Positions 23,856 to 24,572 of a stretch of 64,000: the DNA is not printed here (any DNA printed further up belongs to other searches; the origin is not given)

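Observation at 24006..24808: HEPN protein paired with an overlapping non-MNT partner: candidate new toxin-antitoxin or defence module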

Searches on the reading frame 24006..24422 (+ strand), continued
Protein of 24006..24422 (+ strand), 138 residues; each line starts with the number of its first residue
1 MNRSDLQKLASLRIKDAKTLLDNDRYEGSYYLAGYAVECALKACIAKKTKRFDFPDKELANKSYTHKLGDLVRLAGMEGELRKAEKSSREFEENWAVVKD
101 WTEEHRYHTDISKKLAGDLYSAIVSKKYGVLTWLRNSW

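Call 40: get_annotated_region(hit=H3, flank=6000)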
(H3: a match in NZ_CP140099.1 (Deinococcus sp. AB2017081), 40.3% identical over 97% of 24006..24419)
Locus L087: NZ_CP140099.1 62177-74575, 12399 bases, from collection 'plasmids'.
description: Deinococcus sp. AB2017081 plasmid unnamed1, complete sequence
organism: Deinococcus sp. AB2017081 (NCBI taxid 3093660)
taxonomy: Bacteria; Deinococcota; Deinococci; Deinococcales; Deinococcaceae; Deinococcus; Deinococcus sp. AB2017081
host: -; source: pure culture,soil near an iron factory; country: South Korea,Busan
typing (MOB-suite, as given by PLSDB): non-mobilizable
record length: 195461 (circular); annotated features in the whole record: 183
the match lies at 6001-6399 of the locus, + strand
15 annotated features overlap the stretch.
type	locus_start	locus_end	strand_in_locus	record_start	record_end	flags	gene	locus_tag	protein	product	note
CDS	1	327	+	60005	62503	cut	-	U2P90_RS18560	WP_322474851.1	heavy metal translocating P-type ATPase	GO:0006812 - monoatomic cation transport [Evidence IEA]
CDS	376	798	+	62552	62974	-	-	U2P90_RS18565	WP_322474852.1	hypothetical protein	-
CDS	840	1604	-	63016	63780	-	-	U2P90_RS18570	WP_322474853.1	LysM peptidoglycan-binding domain-containing M23 family metallopeptidase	-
CDS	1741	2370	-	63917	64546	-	-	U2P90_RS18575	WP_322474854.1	DUF305 domain-containing protein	-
CDS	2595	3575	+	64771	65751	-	-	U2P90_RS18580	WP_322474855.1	prolipoprotein diacylglyceryl transferase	-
CDS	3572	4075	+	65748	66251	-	-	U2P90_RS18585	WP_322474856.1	DUF3105 domain-containing protein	-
CDS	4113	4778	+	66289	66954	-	-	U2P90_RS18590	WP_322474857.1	response regulator transcription factor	GO:0000160 - phosphorelay signal transduction system [Evidence IEA]; GO:0006355 - regulation of DNA-templated ...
CDS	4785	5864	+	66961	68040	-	-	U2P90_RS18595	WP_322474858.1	HAMP domain-containing sensor histidine kinase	GO:0007165 - signal transduction [Evidence IEA]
CDS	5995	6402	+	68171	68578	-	-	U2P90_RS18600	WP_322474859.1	hypothetical protein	-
CDS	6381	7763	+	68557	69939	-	-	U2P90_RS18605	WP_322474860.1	DUF3800 domain-containing protein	-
CDS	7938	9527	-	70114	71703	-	lnt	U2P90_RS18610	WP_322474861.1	apolipoprotein N-acyltransferase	GO:0042158 - lipoprotein biosynthetic process [Evidence IEA]; GO:0006497 - protein lipidation [Evidence IEA]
CDS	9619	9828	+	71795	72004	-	-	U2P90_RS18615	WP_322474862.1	hypothetical protein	-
CDS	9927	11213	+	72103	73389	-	-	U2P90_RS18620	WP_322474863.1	penicillin-binding protein 2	GO:0009252 - peptidoglycan biosynthetic process [Evidence IEA]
CDS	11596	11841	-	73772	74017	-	-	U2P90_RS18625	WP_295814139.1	DUF2171 domain-containing protein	-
CDS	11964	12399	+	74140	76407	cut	-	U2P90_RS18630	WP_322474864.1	heavy metal translocating P-type ATPase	-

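Call 41: get_annotated_region(hit=H1, flank=4000)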
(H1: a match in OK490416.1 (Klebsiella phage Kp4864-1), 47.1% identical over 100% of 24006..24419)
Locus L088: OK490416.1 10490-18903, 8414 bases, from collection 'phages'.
description: UNVERIFIED: Klebsiella phage Kp4864-1, complete genome.
organism: Klebsiella phage Kp4864-1 (NCBI taxid 2895873)
taxonomy: Viruses; Duplodnaviria; Heunggongvirae; Uroviricota; Caudoviricetes
host: Klebsiella pneumoniae; source: -; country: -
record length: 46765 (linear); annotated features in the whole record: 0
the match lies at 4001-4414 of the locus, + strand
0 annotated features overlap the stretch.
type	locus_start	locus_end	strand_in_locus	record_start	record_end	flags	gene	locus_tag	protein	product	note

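Call 43: search_protein_families(library=pfam, proteins=[L087:6381-7763:+, L087:5995-6402:+, L086:5396-5800:+, L086:4020-4934:+], max_evalue=0.1)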
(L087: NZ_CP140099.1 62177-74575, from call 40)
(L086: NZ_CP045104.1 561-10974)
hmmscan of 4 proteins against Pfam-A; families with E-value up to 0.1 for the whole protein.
L087:6381-7763:+ (460 aa): 1 family
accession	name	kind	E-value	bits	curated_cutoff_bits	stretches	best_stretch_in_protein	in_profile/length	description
PF12686.12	DUF3800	-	0.00032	21.8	21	1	156-376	14-148/149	Protein of unknown function (DUF3800)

L087:5995-6402:+ (135 aa): 0 families

L086:5396-5800:+ (134 aa): 0 families

L086:4020-4934:+ (304 aa): 1 family
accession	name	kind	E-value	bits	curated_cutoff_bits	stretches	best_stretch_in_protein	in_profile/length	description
PF19749.4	DUF6236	-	1.2e-08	35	26.2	1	116-275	153-306/324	Family of unknown function (DUF6236)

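Call 52: predict_structure(alignment_id=A2)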
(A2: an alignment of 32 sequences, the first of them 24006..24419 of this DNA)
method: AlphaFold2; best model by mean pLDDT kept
length: 138 residues; sequences in the alignment: 32
mean_pLDDT: 91.2   pTM: 0.87
mean pLDDT of the five models: 91.2, 90.6, 90.6, 90.5, 90.2
residues with pLDDT >= 90: 101; 70-90: 30; 50-70: 7; < 50: 0
segments of 3 or more residues with pLDDT < 50: none
pLDDT, mean of each block of 10 residues (from residue 1): 89 98 97 97 84 67 89 93 97 97 85 97 97 88
secondary structure, 60 per line:
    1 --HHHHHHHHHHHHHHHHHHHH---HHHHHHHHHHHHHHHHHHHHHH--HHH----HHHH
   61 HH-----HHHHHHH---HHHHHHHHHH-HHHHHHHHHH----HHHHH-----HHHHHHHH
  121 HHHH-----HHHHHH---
elements in order: H3-22 H26-47 H57-62 H68-74 H78-87 H89-98 H103-107 H113-124 H130-135

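Call 56: fold_search(model_id=the predicted structure, library=pdb)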
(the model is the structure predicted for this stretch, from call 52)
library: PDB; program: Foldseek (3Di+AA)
matches with E <= 10: 57; with E <= 0.001: 0
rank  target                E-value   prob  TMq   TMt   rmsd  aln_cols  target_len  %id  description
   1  4nqf_A                1.1e-01  0.82  0.38  0.37   7.6       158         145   16  Crystal structure of HEPN domain protein (released 2014-03-26)
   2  1wol                  1.3e-01  1.00  0.60  0.67   4.4       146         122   11  Crystal Structure of ST0689, an archaeal HEPN homologue (released 2005-11-22)
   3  2hsb                  1.3e-01  1.00  0.55  0.59   4.5       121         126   21  Crystal structure of a hepn domain containing protein (af_0298) from archaeoglobus fulgidus at 1.95 A resolution (released 2006-08-15)
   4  4nqf_B                2.4e-01  0.72  0.39  0.37   7.6       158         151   14  Crystal structure of HEPN domain protein (released 2014-03-26)
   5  1ufb_A                6.1e-01  0.99  0.64  0.69   3.8       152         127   15  Crystal structure of TT1696 from Thermus thermophilus HB8 (released 2003-11-28)
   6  1o3u                  6.4e-01  0.96  0.50  0.57   7.2       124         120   16  Crystal structure of an hepn domain protein (tm0613) from thermotoga maritima at 1.75 A resolution (released 2003-04-22)
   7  2q00_B                8.7e-01  0.96  0.59  0.65   4.7       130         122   15  Crystal structure of the P95883_SULSO protein from Sulfolobus solfataricus. NESG target SsR10. (released 2007-05-29)
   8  2q00_A                9.6e-01  0.93  0.56  0.63   4.7       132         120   16  Crystal structure of the P95883_SULSO protein from Sulfolobus solfataricus. NESG target SsR10. (released 2007-05-29)
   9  8sli_A                1.3e+00  0.09  0.21  0.06  14.3       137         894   18  Cryo-EM structure of the rat TRPM5 channel in 2mM calcium, high-1 (released 2024-07-03)
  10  5fsh_A                1.8e+00  0.35  0.46  0.16   8.6       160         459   15  Crystal structure of Thermus thermophilus Csm6 (released 2016-01-27)
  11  3c18_B                2.1e+00  0.18  0.32  0.15  14.7       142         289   21  Crystal structure of nucleotidyltransferase-like protein (ZP_00538802.1) from Exiguobacterium sibiricum 255-15 at 1.90 (released 2008-02-12)
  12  3c18_A                2.2e+00  0.33  0.38  0.20   7.5       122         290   16  Crystal structure of nucleotidyltransferase-like protein (ZP_00538802.1) from Exiguobacterium sibiricum 255-15 at 1.90 (released 2008-02-12)
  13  4niq_A                3.5e+00  0.33  0.31  0.50  10.4        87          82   13  Crystal Structure of Vps4 MIT-Vfa1 MIM2 (released 2014-03-05)
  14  9bj7_N                3.5e+00  0.20  0.38  0.34  13.5       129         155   20  Crystal structure of the N-terminal truncated AbiV (residues 24-201) (released 2025-08-13)
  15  9bj5_D                3.7e+00  0.15  0.34  0.32  13.3       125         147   20  Crystal structure of the HEPN family member AbiV (P212121 space group) (released 2025-08-13)
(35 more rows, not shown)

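Call 62: find_encoding_contigs(protein=P0050, flank=5000, max_places=3)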
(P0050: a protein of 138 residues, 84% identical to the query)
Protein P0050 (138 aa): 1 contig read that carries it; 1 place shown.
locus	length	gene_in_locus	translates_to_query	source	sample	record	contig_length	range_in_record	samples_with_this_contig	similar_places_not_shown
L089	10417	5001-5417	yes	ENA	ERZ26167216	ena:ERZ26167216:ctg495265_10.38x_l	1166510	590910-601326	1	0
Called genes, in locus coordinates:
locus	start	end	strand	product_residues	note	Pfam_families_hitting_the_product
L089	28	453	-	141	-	PF01242:PTPS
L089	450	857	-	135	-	PF01242:PTPS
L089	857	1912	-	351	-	PF00535:Glycos_transf_2, PF10111:Glyco_tranf_2_2 (faint), PF13506:Glyco_transf_21, PF13641:Glyco_tranf_2_3, PF13632:Glyco_trans_2_3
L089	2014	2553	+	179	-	PF00578:AhpC-TSA, PF08534:Redoxin, PF00085:Thioredoxin (weak), PF13905:Thioredoxin_8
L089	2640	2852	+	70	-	-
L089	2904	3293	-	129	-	PF13291:ACT_4 (faint), PF19571:ACT_8, PF22629:ACT_AHAS_ss (faint), PF01842:ACT (weak)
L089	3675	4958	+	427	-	PF09861:Lar_N (weak)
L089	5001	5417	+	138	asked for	PF05168:HEPN (faint)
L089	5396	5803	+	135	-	-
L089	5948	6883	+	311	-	PF08534:Redoxin, PF00578:AhpC-TSA, PF13098:Thioredoxin_2 (faint), PF13905:Thioredoxin_8 (weak)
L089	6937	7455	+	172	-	PF11138:DUF2911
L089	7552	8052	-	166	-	PF01042:Ribonuc_L-PSP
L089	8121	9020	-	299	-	PF04069:OpuAC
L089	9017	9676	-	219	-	PF00528:BPD_transp_1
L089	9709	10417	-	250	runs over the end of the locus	PF00005:ABC_tran, PF13304:AAA_21 (faint)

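Call 83: search_protein_families(library=padloc, proteins=[L099:7001-7417:+, L099:7396-7797:+, L088:3998-4417:+, L088:4396-4800:+, L086:5001-5417:+, L086:5396-5800:+, L087:6381-7763:+], max_evalue=1)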
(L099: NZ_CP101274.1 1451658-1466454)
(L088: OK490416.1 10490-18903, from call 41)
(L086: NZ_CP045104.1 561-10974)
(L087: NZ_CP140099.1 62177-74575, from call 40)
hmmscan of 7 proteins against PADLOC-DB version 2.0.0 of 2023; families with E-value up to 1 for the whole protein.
L099:7001-7417:+ (138 aa): 2 families
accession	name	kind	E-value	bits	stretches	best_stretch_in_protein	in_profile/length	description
PDLC04558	PDC-M28A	-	1.8e-07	29.7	1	11-111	10-108/138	-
PDLC04557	PDC-M28A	-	0.063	11.1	1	13-71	49-104/181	-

L099:7396-7797:+ (133 aa): 1 family
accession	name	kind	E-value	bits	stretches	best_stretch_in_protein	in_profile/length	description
PDLC04331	PDC-M02B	-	0.048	10.6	1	42-97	65-120/389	-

L088:3998-4417:+ (139 aa): 1 family
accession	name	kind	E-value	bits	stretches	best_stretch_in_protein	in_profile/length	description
PDLC04558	PDC-M28A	-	7.2e-09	34.2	1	16-125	14-119/138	-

L088:4396-4800:+ (134 aa): 0 families

L086:5001-5417:+ (138 aa): 1 family
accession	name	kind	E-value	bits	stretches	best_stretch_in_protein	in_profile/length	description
PDLC04558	PDC-M28A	-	3.9e-07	28.6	1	13-109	12-106/138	-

L086:5396-5800:+ (134 aa): 0 families

L087:6381-7763:+ (460 aa): 0 families

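Call 94: search_protein_families(library=pfam, proteins=[L084:6387-7097:+, L007:6396-6899:+, L024:2150-2617:+, L064:6396-6839:+, L051:6396-6839:+], max_evalue=0.1)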
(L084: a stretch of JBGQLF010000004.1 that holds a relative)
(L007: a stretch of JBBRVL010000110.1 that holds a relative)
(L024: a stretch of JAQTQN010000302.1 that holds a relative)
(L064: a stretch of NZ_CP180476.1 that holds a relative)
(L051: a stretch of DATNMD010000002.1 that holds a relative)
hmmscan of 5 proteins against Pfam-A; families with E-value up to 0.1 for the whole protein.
L084:6387-7097:+ (236 aa): 0 families

L007:6396-6899:+ (167 aa): 0 families

L024:2150-2617:+ (155 aa): 1 family
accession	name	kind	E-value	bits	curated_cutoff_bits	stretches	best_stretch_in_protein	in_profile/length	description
PF10137.14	CAP12-PCTIR_TIR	-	0.096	13.1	24.7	0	14-48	33-67/119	CAP12/Pycsar effector protein, TIR domain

L064:6396-6839:+ (147 aa): 0 families

L051:6396-6839:+ (147 aa): 0 families

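Call 102: find_related_loci(query=A2, collection=viral_contigs, flank=5000)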
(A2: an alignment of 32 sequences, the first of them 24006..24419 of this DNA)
Query A2 (138 aa) in viral_contigs; peptide patterns used: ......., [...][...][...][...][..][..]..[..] (x = any residue, [..] = any of these).
77 stretches matched a pattern; 40 encode a relative of the query (tblastn E <= 1e-3); 40 distinct loci.
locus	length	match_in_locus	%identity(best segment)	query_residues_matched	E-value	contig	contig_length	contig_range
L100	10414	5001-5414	49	1-138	2e-43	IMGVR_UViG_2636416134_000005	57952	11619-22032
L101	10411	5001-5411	49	1-138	6e-43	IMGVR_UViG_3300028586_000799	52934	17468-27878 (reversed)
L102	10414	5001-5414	46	1-138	5e-42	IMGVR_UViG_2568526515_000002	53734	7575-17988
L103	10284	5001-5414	43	1-138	1e-41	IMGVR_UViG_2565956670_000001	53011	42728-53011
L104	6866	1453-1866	46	1-138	1e-41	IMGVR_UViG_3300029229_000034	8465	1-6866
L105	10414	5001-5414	48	1-138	1e-41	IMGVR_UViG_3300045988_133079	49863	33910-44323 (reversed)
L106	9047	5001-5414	44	1-138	2e-41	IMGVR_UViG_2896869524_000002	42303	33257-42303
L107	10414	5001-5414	48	1-138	1e-41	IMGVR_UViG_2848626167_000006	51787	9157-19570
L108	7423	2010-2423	46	1-138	4e-41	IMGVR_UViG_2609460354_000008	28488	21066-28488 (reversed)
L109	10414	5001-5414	46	1-138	4e-41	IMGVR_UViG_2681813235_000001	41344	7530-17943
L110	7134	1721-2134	46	1-138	4e-41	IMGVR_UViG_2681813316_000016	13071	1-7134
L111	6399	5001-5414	46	1-138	4e-41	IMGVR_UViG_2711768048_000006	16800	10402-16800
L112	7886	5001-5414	46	1-138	4e-41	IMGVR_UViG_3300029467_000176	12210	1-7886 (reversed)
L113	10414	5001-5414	47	1-138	8e-41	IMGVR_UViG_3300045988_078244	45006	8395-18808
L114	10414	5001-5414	46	1-138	4e-41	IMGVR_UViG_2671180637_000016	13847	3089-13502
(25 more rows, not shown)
